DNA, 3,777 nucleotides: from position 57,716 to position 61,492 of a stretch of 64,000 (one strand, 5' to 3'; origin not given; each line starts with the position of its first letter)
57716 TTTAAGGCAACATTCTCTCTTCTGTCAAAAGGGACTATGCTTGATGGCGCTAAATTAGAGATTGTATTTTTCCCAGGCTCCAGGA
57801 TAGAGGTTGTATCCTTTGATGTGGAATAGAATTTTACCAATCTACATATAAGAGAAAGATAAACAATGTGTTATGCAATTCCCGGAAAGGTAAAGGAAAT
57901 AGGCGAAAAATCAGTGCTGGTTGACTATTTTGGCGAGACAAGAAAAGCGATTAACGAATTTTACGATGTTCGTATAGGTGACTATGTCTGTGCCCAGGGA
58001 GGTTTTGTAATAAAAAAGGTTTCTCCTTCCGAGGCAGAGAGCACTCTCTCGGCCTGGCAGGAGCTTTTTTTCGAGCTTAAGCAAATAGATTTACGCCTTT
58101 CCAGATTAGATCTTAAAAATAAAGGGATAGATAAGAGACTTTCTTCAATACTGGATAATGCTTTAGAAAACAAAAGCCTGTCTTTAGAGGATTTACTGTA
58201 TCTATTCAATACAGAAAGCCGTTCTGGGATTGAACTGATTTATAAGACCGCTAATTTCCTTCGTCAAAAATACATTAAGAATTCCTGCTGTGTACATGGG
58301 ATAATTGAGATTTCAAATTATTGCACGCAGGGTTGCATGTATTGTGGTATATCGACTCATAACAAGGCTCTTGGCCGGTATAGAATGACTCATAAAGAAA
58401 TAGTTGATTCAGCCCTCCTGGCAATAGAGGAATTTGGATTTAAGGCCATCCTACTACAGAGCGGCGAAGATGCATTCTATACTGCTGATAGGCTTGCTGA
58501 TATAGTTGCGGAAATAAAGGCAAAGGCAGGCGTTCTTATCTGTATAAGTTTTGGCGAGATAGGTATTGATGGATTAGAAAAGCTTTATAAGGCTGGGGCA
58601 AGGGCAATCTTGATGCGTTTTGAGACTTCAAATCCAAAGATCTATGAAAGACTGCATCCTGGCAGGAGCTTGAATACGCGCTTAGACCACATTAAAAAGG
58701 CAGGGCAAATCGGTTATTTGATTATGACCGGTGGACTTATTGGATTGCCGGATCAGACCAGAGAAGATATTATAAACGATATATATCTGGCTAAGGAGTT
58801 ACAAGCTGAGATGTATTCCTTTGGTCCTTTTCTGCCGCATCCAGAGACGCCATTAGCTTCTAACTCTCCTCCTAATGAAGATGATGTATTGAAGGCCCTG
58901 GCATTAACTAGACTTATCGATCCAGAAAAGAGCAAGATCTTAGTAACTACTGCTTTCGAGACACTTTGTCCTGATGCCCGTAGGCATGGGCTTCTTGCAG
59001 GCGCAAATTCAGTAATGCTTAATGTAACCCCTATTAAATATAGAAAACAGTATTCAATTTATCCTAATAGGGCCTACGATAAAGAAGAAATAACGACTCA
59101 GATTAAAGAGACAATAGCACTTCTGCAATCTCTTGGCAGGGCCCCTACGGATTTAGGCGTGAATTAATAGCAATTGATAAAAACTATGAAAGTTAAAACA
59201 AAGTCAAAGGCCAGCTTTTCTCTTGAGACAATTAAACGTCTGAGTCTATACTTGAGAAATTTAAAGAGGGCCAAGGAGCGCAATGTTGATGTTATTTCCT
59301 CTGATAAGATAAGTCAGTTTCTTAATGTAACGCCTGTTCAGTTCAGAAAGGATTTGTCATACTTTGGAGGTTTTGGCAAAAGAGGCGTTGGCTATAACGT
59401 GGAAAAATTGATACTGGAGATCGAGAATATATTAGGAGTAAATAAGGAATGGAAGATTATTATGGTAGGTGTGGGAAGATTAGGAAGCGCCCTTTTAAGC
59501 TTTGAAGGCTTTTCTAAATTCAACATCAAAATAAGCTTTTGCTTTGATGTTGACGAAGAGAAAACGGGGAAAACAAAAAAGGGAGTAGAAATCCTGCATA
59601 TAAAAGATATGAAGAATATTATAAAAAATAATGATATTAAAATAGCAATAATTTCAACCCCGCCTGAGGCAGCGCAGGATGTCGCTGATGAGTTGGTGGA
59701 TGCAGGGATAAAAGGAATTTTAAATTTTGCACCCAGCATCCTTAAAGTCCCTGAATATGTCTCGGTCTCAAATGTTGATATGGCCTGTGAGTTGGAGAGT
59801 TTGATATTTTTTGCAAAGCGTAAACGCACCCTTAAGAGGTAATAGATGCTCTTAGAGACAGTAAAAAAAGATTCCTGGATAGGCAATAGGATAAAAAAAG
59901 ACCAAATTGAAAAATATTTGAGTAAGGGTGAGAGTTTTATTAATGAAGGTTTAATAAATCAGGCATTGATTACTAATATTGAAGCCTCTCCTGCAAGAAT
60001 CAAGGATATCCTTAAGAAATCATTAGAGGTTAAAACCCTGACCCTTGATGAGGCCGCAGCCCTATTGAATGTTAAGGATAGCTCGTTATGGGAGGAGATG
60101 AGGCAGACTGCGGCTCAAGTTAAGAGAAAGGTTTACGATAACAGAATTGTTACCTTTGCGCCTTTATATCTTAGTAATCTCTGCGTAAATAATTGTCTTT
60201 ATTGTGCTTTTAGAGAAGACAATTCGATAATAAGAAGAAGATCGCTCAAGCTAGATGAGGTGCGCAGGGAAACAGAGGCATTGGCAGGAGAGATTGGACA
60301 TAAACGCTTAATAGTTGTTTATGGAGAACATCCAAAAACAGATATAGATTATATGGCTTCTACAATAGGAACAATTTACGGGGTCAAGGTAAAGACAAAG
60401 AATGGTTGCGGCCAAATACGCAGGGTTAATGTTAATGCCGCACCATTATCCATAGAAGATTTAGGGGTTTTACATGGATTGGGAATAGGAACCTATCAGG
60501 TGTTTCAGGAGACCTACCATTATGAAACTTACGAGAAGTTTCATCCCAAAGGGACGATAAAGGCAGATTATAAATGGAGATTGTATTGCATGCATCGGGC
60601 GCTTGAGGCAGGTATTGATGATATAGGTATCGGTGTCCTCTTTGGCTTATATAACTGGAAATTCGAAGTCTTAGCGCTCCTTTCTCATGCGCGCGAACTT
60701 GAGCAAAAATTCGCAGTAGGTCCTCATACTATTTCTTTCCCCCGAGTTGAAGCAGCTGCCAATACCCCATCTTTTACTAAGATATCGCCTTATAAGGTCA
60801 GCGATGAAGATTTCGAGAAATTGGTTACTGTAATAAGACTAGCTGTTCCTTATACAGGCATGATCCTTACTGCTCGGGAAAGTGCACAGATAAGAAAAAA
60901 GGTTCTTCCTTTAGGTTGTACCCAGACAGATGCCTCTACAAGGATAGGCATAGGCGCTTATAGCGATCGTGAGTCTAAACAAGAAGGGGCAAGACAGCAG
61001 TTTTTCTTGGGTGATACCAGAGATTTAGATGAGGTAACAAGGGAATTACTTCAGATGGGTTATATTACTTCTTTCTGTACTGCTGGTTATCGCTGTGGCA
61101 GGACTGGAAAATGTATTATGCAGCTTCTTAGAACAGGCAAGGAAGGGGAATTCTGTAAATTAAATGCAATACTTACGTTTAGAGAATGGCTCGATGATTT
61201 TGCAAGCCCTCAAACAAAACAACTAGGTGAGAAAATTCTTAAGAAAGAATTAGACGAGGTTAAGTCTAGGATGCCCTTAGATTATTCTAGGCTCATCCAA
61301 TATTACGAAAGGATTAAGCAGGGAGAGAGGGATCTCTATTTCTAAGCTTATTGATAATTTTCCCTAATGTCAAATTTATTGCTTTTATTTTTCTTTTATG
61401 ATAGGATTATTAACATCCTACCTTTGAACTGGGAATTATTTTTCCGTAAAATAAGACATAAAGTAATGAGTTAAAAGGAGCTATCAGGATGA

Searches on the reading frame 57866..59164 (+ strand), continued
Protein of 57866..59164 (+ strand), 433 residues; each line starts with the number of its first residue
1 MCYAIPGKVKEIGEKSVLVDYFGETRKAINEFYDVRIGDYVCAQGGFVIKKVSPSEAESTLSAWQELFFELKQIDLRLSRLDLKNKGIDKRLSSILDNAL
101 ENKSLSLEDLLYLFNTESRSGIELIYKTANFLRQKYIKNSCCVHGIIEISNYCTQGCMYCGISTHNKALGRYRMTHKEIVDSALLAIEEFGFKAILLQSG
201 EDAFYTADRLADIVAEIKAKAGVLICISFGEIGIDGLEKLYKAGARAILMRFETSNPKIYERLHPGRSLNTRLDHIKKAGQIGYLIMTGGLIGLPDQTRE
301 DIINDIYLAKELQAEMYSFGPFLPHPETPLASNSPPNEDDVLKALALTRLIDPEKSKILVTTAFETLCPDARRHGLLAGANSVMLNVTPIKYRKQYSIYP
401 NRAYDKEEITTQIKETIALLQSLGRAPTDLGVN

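Call 67: find_encoding_contigs(protein=P0156, flank=10000, max_places=1)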
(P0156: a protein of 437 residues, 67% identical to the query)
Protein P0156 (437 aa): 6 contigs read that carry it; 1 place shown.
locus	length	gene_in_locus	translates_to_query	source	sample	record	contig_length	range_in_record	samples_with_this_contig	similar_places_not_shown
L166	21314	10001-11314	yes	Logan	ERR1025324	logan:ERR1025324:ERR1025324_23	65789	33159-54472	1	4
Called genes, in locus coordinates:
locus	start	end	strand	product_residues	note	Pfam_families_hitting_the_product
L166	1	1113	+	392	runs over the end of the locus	PF00374:NiFeSe_Hases, PF00346:Complex1_49kDa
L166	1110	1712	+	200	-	PF01895:PhoU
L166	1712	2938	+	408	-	PF00361:Proton_antipo_M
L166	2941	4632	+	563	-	PF00361:Proton_antipo_M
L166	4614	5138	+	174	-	PF13244:MbhD, PF20501:MbhE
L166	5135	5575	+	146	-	PF04039:MnhB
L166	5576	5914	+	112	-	PF00420:Oxidored_q2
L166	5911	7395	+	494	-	PF00662:Proton_antipo_N, PF00361:Proton_antipo_M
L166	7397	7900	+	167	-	PF01899:MNHE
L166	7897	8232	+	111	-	PF04066:MrpF_PhaF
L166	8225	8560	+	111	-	PF03334:PhaG_MnhG_YufB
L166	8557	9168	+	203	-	PF25160:LdpA_Fe-S-bd (faint), PF12837:Fer4_6 (weak), PF13237:Fer4_10 (weak), PF00037:Fer4, PF12838:Fer4_7, PF13187:Fer4_9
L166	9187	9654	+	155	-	PF01750:HycI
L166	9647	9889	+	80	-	PF01155:HypA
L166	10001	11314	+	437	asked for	PF01455:HupF_HypC, PF04055:Radical_SAM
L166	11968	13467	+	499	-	PF04055:Radical_SAM, PF06968:BATS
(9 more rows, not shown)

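Call 68: find_encoding_contigs(protein=P0218, flank=10000, max_places=1)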
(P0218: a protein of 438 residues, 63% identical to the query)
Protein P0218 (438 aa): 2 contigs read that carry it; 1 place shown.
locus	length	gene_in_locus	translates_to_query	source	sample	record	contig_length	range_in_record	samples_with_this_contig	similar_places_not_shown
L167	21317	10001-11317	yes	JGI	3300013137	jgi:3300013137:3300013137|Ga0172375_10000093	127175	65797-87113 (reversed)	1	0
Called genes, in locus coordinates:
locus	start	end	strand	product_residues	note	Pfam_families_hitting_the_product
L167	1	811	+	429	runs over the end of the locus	PF00350:Dynamin_N (faint), PF01926:MMR_HSR1, PF18128:HydF_dimer, PF18133:HydF_tetramer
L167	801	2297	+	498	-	PF04055:Radical_SAM, PF06968:BATS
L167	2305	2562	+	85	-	-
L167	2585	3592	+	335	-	PF04055:Radical_SAM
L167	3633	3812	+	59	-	-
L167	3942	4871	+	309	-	PF04389:Peptidase_M28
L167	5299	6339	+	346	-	PF13187:Fer4_9 (faint), PF12797:Fer4_2 (faint), PF17179:Fer4_22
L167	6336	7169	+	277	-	PF00970:FAD_binding_6, PF00175:NAD_binding_1, PF10418:DHODB_Fe-S_bind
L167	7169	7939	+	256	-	PF01058:Oxidored_q6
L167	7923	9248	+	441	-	PF27537:HoxH (weak), PF00374:NiFeSe_Hases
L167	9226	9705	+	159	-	PF01750:HycI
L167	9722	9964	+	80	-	PF01155:HypA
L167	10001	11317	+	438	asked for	PF01455:HupF_HypC, PF04055:Radical_SAM, PF06968:BATS (weak)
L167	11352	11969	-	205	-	-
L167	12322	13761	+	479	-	PF00171:Aldedh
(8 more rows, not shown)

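Call 69: find_encoding_contigs(protein=P0240, flank=10000, max_places=1)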
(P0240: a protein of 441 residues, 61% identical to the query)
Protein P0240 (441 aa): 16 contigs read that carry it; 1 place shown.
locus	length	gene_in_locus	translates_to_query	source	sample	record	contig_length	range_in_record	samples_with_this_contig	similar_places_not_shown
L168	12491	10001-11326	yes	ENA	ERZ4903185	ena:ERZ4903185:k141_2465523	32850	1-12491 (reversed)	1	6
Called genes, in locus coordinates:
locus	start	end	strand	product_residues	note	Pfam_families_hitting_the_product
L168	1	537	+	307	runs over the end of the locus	PF00146:NADHdh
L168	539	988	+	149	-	PF01058:Oxidored_q6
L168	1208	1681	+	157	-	PF00329:Complex1_30kDa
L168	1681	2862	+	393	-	PF00374:NiFeSe_Hases, PF00346:Complex1_49kDa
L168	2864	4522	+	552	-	PF00361:Proton_antipo_M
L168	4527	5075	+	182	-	PF13244:MbhD, PF20501:MbhE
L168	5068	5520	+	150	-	PF04039:MnhB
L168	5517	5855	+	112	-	PF00420:Oxidored_q2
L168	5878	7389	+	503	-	PF00662:Proton_antipo_N, PF10125:NADHdeh_related, PF00361:Proton_antipo_M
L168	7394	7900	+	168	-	PF01899:MNHE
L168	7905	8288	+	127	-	PF04066:MrpF_PhaF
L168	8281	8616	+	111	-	PF03334:PhaG_MnhG_YufB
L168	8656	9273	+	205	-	PF00037:Fer4, PF12837:Fer4_6 (weak), PF13237:Fer4_10 (weak), PF12838:Fer4_7, PF13187:Fer4_9 (weak)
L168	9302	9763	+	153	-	PF01750:HycI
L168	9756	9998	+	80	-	PF01155:HypA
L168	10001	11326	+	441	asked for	PF01455:HupF_HypC, PF04055:Radical_SAM, PF06968:BATS (faint)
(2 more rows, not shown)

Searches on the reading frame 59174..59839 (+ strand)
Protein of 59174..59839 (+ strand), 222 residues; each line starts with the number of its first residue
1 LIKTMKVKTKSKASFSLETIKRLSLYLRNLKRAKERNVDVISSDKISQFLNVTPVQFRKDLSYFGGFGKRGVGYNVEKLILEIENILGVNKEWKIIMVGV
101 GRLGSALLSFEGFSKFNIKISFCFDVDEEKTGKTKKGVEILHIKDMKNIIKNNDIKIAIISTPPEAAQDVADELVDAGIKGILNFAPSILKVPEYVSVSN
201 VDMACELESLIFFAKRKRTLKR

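Call 6: search_protein_families(library=pfam, proteins=[window:59174-59839:+])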
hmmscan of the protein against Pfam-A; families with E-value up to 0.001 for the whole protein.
window:59174-59839:+ (222 aa): 3 families
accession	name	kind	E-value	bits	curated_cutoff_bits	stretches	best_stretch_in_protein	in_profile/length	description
PF02629.25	CoA_binding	-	4.7e-25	88.6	22.3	1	90-187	1-96/97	CoA binding domain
PF06971.19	Put_DNA-bind_N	-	8.3e-16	58.2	27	1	17-62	4-49/49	Putative DNA-binding protein N-terminus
PF01408.29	GFO_IDH_MocA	-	2.4e-05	25.4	24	1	94-180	2-88/120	Oxidoreductase family, NAD-binding Rossmann fold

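Call 7: search_protein_families(library=ncbifam, proteins=[window:59174-59839:+], max_evalue=0.00001)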
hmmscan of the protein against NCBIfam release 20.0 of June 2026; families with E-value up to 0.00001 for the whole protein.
window:59174-59839:+ (222 aa): 9 families
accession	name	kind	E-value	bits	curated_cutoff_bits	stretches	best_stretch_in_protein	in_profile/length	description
NF003995.0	PRK05472.2-4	subfamily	2.4e-78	262.5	126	1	13-218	4-209/213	redox-sensing transcriptional repressor Rex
NF003993.0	PRK05472.2-2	equivalog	2.8e-74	249.3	217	1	18-218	9-209/212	redox-sensing transcriptional repressor Rex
NF003992.0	PRK05472.2-1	equivalog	2.6e-67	226.6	226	1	10-219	16-225/249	redox-sensing transcriptional repressor Rex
NF003989.0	PRK05472.1-3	equivalog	8.9e-64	215.2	177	1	11-218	4-211/215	redox-sensing transcriptional repressor Rex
NF003994.0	PRK05472.2-3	equivalog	3.1e-62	209.8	130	1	9-213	3-207/217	redox-sensing transcriptional repressor Rex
NF003996.0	PRK05472.2-5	equivalog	8.2e-62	208.7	138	1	16-219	3-204/209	redox-sensing transcriptional repressor Rex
NF003990.0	PRK05472.1-4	equivalog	1.5e-59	201.2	233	1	11-218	3-210/214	redox-sensing transcriptional repressor Rex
NF003991.0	PRK05472.1-5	equivalog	2e-51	175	198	1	17-216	9-208/211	redox-sensing transcriptional repressor Rex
NF003988.0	PRK05472.1-1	equivalog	5.3e-51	173.6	321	1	16-217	8-211/214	redox-sensing transcriptional repressor Rex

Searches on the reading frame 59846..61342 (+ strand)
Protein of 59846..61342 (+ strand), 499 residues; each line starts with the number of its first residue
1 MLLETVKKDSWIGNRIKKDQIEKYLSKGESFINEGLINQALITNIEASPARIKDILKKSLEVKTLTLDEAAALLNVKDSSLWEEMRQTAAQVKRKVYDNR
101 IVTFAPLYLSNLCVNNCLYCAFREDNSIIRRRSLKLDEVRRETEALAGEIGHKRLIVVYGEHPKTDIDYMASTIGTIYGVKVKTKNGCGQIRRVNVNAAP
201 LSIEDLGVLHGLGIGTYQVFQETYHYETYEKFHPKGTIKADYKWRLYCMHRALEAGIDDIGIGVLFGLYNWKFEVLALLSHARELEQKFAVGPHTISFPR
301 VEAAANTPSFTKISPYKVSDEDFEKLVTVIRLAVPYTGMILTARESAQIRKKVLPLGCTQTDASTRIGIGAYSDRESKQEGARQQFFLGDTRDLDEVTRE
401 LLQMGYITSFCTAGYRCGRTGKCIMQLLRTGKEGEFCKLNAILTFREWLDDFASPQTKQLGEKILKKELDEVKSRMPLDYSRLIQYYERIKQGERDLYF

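Call 7: search_protein_families(library=ncbifam, proteins=[window:59846-61342:+], max_evalue=0.00001)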
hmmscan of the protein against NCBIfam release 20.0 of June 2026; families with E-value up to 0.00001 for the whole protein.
window:59846-61342:+ (499 aa): 14 families
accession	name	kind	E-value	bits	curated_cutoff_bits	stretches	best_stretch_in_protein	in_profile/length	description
TIGR03955.1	rSAM_HydG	equivalog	8.5e-139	463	312.15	1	26-499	6-470/470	[FeFe] hydrogenase H-cluster radical SAM maturase HydG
TIGR02351.2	thiH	equivalog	1.6e-75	254.5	380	1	55-407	25-357/364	2-iminoacetate synthase ThiH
TIGR04158.1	rSAM_MIA_synth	equivalog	1.4e-25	89.9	400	1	69-393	26-346/368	3-methyl-2-indolic acid synthase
TIGR03910.1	pyrrolys_PylB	equivalog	3.6e-18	65.6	348.2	1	52-256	5-200/347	methylornithine synthase PylB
TIGR03956.1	rSAM_HydE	equivalog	3.6e-16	59.3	254.6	1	61-286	7-220/340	[FeFe] hydrogenase H-cluster radical SAM maturase HydE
TIGR03699.1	menaquin_MqnC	equivalog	3.5e-10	39.2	428.1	1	65-177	3-114/342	cyclic dehypoxanthinyl futalosine synthase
NF005609.0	PRK07360.1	equivalog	1.3e-09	37.3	426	1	51-173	7-131/374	7,8-didemethyl-8-hydroxy-5-deazariboflavin synthase subunit CofH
TIGR03700.1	mena_SCO4494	equivalog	1.2e-08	34.3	434.55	1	57-177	3-121/351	aminofutalosine synthase MqnE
TIGR00423.1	TIGR00423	subfamily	7.1e-08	32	260.25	1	109-178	11-79/310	CofH family radical SAM protein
NF006277.0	PRK08445.1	equivalog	7.4e-08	31.6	576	1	68-175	5-113/348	dehypoxanthine futalosine cyclase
TIGR03551.1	F420_cofH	equivalog_domain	1.4e-07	30.7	374.1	1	68-177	4-112/345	5-amino-6-(D-ribitylamino)uracil--L-tyrosine 4-hydroxyphenyl transferase CofH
TIGR03550.1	F420_cofG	equivalog_domain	5.6e-06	25.7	213.35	0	109-167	10-67/322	7,8-didemethyl-8-hydroxy-5-deazariboflavin synthase CofG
NF006687.0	PRK09234.1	equivalog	8.6e-06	24.1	1018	0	45-164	11-135/849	bifunctional FO biosynthesis protein CofGH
TIGR00433.2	bioB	equivalog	9.4e-06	25.1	225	0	64-343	2-260/307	biotin synthase BioB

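Call 63: search_solved_structures(query=window:59846-61342:+, max_evalue=1e-10, show_alignments=1)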
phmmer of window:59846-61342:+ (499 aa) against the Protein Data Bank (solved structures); distinct sequences matched with E-value up to 1e-10: 5.
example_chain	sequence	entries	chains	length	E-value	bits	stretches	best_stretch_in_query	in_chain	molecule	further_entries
4wcx_A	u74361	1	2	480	3.9e-134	451.2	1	28-499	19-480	Biotin and thiamin synthesis associated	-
4rtb_A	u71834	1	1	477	7.9e-96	324.9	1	42-498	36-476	HydG protein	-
7pd1_A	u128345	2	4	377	2.7e-40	141.8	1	64-407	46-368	Thiazole biosynthesis protein ThiH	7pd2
6htk_A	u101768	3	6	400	6.3e-23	84.5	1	70-392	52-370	3-methyl-2-indolic acid synthase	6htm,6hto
4r33_A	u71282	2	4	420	7.3e-23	84.3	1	70-392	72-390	NosL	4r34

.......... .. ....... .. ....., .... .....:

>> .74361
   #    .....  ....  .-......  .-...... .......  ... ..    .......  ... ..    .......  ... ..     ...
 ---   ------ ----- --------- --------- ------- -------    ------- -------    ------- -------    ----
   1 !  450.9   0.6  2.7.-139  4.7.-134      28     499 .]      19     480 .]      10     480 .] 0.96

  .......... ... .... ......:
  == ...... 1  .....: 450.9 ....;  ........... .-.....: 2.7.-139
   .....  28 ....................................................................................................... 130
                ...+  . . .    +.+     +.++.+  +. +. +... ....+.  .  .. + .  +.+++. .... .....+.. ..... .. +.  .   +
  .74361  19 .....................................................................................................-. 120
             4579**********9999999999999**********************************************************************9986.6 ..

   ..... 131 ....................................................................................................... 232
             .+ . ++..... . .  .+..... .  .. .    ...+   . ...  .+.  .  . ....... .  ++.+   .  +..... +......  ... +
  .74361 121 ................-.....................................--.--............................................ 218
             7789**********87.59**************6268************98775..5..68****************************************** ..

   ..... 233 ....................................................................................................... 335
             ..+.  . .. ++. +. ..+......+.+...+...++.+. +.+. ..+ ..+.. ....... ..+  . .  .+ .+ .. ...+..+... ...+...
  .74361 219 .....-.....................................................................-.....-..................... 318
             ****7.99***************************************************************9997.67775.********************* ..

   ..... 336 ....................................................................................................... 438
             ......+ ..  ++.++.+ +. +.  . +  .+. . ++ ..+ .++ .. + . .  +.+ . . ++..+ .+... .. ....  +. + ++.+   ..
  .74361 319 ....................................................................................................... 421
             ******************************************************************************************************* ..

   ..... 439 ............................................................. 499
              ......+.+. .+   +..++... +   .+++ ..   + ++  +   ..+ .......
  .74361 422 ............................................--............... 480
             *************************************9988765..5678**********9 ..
